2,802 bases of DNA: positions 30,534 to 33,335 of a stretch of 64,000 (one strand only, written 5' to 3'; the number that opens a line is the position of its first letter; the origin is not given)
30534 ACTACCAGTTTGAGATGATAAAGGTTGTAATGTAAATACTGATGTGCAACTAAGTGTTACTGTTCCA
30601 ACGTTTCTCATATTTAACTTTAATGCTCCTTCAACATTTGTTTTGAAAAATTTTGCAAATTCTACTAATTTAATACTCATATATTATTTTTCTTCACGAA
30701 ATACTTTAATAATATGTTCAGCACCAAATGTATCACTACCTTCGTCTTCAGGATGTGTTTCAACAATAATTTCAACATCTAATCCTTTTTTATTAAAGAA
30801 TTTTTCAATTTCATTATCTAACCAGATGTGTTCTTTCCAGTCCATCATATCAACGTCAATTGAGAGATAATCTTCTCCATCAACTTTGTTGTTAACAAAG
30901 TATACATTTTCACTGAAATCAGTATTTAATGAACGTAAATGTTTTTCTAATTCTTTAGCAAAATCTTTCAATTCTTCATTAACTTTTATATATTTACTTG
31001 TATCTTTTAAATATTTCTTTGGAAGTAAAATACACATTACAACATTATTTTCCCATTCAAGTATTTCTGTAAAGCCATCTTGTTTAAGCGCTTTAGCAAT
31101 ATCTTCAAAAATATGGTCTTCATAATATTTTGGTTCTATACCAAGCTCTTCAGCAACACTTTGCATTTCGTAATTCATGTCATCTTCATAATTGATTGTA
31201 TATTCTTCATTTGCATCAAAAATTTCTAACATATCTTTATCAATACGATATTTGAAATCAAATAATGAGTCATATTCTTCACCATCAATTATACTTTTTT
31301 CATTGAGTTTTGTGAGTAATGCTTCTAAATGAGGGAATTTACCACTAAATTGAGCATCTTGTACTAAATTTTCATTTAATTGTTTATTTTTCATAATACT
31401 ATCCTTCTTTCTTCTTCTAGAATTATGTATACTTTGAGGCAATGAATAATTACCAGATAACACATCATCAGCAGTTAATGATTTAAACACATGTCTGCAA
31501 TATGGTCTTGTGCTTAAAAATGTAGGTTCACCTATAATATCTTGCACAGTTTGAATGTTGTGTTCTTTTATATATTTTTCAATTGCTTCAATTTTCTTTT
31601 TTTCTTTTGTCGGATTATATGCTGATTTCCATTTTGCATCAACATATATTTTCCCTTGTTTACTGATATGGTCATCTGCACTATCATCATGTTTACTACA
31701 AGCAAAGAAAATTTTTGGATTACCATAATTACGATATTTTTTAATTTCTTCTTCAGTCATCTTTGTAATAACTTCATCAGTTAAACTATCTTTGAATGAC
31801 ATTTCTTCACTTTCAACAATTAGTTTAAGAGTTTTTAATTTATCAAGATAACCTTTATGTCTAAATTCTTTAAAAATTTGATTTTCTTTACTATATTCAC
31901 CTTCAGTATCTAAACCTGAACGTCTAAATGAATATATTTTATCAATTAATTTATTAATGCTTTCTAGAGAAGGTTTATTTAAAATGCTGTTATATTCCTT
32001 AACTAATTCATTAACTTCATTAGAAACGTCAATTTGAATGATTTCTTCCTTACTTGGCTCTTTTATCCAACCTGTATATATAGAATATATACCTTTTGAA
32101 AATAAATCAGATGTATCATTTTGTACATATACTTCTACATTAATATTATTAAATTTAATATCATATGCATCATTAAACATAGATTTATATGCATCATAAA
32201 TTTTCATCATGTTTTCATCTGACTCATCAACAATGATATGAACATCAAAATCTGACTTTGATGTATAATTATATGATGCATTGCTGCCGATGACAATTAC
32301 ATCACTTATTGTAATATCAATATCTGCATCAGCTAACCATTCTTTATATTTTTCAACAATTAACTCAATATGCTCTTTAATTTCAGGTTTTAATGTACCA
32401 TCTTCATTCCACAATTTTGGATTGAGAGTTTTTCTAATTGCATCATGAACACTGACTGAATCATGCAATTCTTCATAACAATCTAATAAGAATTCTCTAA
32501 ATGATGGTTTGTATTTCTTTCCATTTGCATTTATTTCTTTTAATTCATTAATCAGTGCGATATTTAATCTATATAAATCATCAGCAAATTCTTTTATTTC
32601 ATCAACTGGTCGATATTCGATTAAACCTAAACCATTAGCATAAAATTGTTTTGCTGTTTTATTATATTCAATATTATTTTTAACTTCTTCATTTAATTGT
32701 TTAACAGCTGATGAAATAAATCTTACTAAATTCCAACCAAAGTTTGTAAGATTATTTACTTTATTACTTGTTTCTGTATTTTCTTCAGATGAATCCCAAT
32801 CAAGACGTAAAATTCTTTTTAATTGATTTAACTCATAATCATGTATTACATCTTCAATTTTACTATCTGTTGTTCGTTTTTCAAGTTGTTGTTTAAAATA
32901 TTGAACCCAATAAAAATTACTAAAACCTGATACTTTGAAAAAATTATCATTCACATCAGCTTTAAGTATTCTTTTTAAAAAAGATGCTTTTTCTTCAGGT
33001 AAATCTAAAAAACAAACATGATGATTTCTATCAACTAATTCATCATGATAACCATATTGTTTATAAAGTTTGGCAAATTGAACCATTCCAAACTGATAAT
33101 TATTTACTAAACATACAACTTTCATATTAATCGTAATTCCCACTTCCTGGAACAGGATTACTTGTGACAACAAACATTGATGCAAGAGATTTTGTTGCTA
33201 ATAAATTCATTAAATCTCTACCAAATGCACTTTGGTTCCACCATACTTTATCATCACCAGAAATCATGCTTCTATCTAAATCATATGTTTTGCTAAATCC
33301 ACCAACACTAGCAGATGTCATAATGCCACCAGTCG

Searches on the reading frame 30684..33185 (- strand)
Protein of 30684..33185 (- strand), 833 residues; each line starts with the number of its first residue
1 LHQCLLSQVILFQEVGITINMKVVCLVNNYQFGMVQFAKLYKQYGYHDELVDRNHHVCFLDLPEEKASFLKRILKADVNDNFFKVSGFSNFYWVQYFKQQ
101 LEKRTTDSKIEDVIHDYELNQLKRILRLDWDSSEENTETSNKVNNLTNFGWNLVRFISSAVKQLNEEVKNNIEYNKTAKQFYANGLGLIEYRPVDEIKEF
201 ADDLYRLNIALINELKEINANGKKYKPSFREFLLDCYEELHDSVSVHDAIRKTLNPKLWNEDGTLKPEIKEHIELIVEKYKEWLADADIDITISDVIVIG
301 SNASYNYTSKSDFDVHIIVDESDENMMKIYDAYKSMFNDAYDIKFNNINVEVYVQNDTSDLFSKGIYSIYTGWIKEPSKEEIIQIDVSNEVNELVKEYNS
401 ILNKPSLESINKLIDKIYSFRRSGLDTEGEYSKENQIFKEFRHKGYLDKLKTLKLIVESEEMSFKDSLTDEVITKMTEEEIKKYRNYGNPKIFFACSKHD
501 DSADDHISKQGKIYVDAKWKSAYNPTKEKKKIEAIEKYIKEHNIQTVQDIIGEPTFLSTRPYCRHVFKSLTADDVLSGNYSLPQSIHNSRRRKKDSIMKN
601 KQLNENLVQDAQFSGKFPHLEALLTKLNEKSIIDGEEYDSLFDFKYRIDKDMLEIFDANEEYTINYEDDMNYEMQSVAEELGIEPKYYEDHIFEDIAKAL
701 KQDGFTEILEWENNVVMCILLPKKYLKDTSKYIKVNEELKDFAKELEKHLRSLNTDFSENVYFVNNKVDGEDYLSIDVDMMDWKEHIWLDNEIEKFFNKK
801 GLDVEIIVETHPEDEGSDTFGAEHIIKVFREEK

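Call 10: search_dna_similar(query=window:30684-33185:-, collection=phages, mode=protein, max_rows=15)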
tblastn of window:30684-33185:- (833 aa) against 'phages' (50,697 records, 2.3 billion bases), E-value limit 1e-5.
Records with a match: 45; places in all: 45; records where one place covers at least 80% of the query: 0.
Best place of each record, by identity: <60% 45.
By first word of the organism name: Prevotella 15; Synechococcus 14; Maribacter 8; uncultured 5; Caulobacter 2; Marine 1.
By host as written in the record: Prevotella sp. 15; Synechococcus sp. MW02 8; Maribacter forsetii DSM18668 8; - 6; Synechococcus sp. LC16 2; Synechococcus sp. 2; Caulobacter crescentus CB15 2; Synechococcus sp. CRE1902 1; and 1 more.
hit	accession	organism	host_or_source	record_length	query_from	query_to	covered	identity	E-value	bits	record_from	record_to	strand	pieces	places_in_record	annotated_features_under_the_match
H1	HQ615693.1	Synechococcus phage S-CRM01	Synechococcus sp. LC16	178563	239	464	27%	35.9%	4e-21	105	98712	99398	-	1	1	hypothetical protein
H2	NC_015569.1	Synechococcus phage S-CRM01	Synechococcus sp. LC16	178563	239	464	27%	35.9%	4e-21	105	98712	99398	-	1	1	hypothetical protein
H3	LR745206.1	uncultured phage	metagenomic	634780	250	473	27%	34.9%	3e-17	94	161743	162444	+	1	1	record has no annotation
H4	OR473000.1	Synechococcus phage S-CREM2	Synechococcus sp. CRE1902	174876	239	465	27%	32.4%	6e-19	99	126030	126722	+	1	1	hypothetical protein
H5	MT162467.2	Synechococcus phage S-H34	Synechococcus sp. MW02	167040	254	464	25%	34.1%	1e-20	103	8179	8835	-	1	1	hypothetical protein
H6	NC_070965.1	Synechococcus phage S-H34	Synechococcus sp. MW02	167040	254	464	25%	34.1%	1e-20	103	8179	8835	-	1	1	hypothetical protein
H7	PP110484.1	Synechococcus phage MA01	Synechococcus sp. MW02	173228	254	464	25%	34.1%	1e-20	103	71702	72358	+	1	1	hypothetical protein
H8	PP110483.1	Synechococcus phage MA10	Synechococcus sp. MW02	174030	254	464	25%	34.1%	1e-20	103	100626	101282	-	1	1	hypothetical protein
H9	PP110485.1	Synechococcus phage ME01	Synechococcus sp. MW02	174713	254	464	25%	34.1%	1e-20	103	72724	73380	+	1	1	hypothetical protein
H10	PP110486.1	Synechococcus phage MC09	Synechococcus sp. MW02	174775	254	464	25%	34.1%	2e-20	103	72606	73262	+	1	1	hypothetical protein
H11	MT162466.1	Synechococcus phage S-N03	Synechococcus sp. MW02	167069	254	464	25%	34.1%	3e-20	102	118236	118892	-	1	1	hypothetical protein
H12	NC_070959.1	Synechococcus phage S-N03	Synechococcus sp. MW02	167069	254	464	25%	34.1%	3e-20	102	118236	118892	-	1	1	hypothetical protein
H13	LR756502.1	uncultured phage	metagenomic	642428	250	454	25%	34.7%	1e-10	72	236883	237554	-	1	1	record has no annotation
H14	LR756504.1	uncultured phage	metagenomic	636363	251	465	26%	32.8%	7e-15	86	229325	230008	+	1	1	record has no annotation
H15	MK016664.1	Synechococcus phage S-B68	Synechococcus sp. WH 7803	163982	254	465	25%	31.4%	8e-19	99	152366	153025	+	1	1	hypothetical protein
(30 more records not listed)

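Call 13: search_protein_families(library=phrogs, proteins=[window:30684-33185:-], max_evalue=0.00001)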
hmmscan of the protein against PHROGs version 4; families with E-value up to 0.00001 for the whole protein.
window:30684-33185:- (833 aa): 1 family
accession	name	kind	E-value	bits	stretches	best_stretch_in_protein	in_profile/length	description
phrog_36119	-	unknown function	3.7e-33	116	1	251-461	22-242/247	-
